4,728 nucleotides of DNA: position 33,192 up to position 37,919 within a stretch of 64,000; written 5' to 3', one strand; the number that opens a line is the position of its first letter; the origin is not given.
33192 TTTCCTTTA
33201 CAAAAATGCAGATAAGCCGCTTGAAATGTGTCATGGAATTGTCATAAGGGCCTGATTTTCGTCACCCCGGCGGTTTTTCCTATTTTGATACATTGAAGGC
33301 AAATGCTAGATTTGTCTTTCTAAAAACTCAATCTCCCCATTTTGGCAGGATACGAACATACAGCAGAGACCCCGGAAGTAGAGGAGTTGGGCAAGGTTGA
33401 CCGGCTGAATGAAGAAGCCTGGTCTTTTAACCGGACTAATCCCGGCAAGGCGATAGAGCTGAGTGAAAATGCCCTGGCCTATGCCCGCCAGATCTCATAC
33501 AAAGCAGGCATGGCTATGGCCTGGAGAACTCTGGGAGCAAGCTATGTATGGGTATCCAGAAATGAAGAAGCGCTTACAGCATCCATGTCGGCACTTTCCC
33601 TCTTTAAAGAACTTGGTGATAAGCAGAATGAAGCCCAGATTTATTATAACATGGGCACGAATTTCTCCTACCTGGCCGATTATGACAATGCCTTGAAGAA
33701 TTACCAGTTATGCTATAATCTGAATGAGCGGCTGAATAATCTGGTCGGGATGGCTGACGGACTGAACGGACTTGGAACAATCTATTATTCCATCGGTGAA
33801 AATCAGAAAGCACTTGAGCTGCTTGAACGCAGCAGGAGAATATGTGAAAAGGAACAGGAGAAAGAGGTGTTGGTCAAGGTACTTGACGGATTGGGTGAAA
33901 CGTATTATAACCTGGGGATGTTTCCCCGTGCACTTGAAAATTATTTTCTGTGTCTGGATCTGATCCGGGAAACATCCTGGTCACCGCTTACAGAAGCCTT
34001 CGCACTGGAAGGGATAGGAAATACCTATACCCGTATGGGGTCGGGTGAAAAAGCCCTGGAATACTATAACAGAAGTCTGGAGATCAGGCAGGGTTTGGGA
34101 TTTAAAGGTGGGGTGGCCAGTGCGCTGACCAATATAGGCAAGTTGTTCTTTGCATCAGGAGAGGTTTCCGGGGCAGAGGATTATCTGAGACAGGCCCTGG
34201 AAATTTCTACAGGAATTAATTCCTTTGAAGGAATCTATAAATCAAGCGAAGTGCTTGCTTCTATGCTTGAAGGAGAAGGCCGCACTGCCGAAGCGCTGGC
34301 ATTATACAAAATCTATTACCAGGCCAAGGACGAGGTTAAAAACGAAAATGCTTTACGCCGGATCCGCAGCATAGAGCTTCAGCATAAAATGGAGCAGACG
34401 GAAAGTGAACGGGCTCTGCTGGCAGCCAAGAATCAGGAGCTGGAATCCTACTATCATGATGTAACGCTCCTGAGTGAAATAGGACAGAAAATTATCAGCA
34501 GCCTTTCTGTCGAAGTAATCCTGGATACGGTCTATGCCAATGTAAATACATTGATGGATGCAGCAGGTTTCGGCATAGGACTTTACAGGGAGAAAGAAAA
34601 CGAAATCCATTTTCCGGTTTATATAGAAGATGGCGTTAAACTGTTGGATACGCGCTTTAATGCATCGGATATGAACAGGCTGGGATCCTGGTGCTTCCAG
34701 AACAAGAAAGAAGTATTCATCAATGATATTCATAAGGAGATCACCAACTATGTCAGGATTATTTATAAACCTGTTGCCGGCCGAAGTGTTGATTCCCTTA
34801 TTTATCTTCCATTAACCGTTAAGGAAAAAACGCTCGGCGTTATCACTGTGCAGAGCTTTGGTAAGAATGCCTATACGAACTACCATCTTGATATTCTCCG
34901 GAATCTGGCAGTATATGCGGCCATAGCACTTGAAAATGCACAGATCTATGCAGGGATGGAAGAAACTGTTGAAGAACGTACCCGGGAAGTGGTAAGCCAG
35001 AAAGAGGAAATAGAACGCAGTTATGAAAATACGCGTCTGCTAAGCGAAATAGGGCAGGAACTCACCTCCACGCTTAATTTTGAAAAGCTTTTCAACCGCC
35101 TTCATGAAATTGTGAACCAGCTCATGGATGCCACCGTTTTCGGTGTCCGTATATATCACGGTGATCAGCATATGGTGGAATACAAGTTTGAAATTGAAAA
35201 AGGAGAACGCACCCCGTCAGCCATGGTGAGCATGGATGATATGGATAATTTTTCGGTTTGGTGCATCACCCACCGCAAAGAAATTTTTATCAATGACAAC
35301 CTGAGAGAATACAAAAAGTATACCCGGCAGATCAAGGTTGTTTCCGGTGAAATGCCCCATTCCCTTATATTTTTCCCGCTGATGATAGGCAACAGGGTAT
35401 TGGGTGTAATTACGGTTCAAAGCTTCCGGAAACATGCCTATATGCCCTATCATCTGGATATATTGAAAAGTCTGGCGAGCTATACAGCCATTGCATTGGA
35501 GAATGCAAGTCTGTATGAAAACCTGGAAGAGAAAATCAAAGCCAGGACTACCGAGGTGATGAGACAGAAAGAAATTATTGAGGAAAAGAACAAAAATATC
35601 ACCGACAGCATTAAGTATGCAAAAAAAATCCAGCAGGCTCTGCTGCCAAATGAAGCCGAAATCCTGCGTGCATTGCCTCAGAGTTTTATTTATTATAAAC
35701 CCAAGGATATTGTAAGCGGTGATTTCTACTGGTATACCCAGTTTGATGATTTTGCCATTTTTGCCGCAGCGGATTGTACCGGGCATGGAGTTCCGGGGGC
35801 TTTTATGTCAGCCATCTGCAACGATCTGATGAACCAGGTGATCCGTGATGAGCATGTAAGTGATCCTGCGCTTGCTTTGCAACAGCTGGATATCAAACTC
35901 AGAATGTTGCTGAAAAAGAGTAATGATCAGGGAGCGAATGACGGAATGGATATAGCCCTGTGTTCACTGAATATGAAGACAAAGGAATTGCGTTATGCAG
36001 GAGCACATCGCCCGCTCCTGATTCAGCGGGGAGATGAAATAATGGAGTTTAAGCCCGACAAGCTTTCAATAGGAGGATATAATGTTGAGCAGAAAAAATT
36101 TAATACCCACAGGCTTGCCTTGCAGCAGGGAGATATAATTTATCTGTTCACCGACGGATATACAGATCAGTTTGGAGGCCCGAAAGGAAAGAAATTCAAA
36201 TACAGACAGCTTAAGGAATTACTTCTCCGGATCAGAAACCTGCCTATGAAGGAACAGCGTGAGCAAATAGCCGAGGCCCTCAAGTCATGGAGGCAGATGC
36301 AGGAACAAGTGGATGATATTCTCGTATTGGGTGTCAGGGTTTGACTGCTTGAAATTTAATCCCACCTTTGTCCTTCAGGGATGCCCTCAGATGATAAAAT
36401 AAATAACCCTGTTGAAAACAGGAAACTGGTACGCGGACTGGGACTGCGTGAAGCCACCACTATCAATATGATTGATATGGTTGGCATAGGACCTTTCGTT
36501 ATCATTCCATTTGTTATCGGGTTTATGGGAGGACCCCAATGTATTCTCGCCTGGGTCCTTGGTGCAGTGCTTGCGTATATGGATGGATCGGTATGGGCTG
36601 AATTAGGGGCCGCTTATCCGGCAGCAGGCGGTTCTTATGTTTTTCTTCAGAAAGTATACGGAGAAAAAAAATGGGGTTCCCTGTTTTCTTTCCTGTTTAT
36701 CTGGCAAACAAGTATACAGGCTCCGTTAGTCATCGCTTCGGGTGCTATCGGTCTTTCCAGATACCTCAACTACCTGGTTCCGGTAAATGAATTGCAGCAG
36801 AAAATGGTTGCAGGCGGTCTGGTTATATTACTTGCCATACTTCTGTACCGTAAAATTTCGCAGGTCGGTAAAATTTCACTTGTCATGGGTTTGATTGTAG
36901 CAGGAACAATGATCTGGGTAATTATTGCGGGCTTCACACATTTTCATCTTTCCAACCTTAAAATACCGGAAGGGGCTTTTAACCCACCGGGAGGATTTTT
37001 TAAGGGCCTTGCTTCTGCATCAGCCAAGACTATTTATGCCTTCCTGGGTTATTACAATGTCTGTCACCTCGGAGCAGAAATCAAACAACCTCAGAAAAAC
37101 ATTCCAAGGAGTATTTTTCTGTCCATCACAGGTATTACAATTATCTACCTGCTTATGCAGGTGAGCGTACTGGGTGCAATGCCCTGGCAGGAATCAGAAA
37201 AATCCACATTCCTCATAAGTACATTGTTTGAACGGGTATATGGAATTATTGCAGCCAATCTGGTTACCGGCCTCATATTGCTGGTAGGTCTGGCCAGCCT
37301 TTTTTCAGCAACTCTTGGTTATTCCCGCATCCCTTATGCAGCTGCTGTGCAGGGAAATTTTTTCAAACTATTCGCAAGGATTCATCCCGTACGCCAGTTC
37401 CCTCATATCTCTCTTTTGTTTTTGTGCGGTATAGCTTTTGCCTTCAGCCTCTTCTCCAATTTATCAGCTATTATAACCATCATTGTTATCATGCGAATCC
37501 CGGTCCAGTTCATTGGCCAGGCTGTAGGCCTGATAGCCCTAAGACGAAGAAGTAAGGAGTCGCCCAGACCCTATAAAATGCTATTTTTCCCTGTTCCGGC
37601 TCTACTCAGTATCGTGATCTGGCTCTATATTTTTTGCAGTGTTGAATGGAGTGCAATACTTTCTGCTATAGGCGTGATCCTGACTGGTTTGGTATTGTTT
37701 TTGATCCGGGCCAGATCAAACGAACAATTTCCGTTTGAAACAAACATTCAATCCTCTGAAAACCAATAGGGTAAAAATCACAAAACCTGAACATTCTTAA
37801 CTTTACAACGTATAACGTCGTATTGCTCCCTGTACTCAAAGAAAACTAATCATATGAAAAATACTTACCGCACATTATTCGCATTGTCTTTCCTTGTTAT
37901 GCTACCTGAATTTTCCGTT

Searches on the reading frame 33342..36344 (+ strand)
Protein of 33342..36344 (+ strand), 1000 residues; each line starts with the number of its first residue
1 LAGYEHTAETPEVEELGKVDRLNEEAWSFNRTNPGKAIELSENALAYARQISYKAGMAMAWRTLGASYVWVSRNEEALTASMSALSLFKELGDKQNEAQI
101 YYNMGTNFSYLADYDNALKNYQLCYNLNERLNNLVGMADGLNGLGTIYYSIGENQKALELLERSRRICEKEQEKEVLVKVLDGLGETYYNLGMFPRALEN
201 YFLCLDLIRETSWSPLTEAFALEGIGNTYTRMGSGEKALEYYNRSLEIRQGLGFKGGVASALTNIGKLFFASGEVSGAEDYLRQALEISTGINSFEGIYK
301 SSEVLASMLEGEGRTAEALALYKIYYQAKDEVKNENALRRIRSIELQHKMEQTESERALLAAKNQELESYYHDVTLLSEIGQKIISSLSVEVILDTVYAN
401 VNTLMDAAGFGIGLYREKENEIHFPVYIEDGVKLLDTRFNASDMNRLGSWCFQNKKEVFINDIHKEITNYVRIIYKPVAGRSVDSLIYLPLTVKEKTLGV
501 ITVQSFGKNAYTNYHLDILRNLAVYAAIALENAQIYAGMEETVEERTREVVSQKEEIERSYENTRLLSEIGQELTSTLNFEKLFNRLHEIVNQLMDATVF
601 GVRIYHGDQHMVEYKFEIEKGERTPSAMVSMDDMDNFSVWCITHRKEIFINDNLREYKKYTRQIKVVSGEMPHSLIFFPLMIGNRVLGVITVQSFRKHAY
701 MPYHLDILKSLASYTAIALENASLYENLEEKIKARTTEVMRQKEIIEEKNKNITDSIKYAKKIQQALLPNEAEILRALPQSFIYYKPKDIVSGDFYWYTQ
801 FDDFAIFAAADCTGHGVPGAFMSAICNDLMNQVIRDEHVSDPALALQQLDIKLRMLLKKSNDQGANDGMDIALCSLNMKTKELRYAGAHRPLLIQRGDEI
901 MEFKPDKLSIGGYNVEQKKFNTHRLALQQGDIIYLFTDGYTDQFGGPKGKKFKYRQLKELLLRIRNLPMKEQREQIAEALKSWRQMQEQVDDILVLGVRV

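Call 84: search_protein_families(library=pfam, proteins=[window:33342-36344:+], max_evalue=0.00001)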
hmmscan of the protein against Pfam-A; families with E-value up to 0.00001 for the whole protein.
window:33342-36344:+ (1000 aa): 13 families
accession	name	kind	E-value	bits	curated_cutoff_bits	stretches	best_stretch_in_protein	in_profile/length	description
PF13424.12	TPR_12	-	4.7e-34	116.8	30.1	3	220-289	4-75/77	Tetratricopeptide repeat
PF13185.12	GAF_2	-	7.1e-30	104.4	28.6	2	578-720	2-136/136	GAF domain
PF07228.17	SpoIIE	-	1.6e-21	77.5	25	1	807-1000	7-191/192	Stage II sporulation protein E (SpoIIE)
PF00515.34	TPR_1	-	1.2e-20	72.9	27.8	0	220-249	2-31/34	Tetratricopeptide repeat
PF13492.12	GAF_3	-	1.1e-18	68.3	27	2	580-721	2-129/129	GAF domain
PF07719.23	TPR_2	-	4.8e-16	57.9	27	0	138-169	1-32/34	Tetratricopeptide repeat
PF01590.32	GAF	-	3.4e-15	57.2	22.4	1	581-719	3-133/133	GAF domain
PF13176.12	TPR_7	-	6.1e-12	45.1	27.9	0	221-253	1-33/36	Tetratricopeptide repeat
PF13374.12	TPR_10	-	1.4e-11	44.4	27.5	0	258-289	1-32/42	Tetratricopeptide repeat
PF13181.12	TPR_8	-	5.9e-10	39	25.7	0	98-129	1-32/34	Tetratricopeptide repeat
PF17874.7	TPR_MalT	-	1.2e-08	35.1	45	1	144-326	46-229/336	MalT-like TPR region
PF13428.12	TPR_14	-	1.7e-06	28.6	23.5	0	142-170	5-33/44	Tetratricopeptide repeat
PF13432.12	TPR_16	-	3.3e-06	27.9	32.7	0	226-289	4-61/65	Tetratricopeptide repeat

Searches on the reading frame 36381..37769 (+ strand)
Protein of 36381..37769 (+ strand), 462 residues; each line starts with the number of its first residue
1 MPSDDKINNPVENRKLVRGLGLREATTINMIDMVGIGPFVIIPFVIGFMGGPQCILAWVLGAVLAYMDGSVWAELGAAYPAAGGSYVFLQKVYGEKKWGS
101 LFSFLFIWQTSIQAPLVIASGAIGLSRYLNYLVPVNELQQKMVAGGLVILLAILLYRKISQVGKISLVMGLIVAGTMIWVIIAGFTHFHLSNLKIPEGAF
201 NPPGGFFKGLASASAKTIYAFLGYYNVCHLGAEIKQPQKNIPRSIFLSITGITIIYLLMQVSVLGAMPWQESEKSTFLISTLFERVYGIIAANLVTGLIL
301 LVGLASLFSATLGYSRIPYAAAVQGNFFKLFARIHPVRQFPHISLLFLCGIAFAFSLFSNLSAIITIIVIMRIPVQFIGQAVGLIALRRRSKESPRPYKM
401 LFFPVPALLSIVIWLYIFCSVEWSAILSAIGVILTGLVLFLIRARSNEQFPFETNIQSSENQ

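Call 84: search_protein_families(library=pfam, proteins=[window:36381-37769:+], max_evalue=0.00001)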
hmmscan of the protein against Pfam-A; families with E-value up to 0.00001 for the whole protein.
window:36381-37769:+ (462 aa): 2 families
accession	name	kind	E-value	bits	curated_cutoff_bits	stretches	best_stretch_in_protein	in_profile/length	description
PF13520.12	AA_permease_2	-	1.3e-38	133.5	27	1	25-417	6-400/427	Amino acid permease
PF00324.27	AA_permease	-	5.2e-25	88.5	24.6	1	26-427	3-426/470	Amino acid permease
